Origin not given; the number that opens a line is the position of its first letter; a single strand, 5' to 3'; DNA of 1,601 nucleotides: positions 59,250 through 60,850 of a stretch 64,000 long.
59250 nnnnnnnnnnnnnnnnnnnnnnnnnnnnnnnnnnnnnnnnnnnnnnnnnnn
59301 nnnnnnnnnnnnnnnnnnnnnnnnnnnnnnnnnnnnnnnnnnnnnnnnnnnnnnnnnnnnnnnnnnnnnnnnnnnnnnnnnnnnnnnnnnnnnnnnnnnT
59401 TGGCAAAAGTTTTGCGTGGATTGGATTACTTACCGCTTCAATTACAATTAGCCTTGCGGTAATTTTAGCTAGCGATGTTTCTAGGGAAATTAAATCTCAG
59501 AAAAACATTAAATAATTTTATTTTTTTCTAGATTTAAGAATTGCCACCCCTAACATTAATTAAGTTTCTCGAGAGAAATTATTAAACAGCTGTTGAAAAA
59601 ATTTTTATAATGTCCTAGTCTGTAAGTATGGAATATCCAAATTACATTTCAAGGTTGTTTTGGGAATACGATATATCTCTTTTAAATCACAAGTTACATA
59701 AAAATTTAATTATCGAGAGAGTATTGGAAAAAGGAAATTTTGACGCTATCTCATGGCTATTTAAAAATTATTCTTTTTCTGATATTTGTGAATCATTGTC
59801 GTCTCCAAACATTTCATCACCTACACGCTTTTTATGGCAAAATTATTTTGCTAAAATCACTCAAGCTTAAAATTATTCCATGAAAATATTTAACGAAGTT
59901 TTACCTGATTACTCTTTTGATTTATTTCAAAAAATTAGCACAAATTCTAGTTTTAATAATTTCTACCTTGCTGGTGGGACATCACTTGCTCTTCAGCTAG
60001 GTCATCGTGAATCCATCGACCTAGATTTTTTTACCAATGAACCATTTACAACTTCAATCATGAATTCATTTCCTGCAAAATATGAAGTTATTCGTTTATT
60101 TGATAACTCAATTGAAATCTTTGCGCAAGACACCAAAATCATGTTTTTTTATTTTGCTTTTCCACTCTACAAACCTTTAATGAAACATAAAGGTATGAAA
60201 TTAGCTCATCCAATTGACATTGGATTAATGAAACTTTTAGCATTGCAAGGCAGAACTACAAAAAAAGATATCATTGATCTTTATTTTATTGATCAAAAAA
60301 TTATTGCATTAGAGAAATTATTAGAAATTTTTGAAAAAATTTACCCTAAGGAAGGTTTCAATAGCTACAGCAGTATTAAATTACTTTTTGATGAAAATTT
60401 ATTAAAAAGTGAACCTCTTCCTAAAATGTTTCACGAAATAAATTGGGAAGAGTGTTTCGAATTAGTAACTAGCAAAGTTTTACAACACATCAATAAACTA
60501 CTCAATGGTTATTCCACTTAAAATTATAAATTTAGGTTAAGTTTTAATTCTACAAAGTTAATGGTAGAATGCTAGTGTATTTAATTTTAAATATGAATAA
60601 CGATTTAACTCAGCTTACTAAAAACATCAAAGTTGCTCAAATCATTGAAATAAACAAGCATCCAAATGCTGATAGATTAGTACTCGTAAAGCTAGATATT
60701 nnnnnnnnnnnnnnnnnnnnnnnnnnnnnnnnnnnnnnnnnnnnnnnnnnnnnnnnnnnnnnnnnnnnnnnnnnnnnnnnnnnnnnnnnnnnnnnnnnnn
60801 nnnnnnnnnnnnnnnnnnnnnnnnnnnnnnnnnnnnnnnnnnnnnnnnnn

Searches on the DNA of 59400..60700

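Call 70: search_rna_families(source=window, start=59400, end=60700, threshold=evalue, max_evalue=1)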
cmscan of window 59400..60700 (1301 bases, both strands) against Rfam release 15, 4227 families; matches with E-value up to 1: 1.
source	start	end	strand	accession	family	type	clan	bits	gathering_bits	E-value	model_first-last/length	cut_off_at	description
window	60587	60680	+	RF00479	snosnR71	Gene; snRNA; snoRNA; CD-box;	CL00051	22.8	60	0.83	1-97/97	no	Small nucleolar RNA snR71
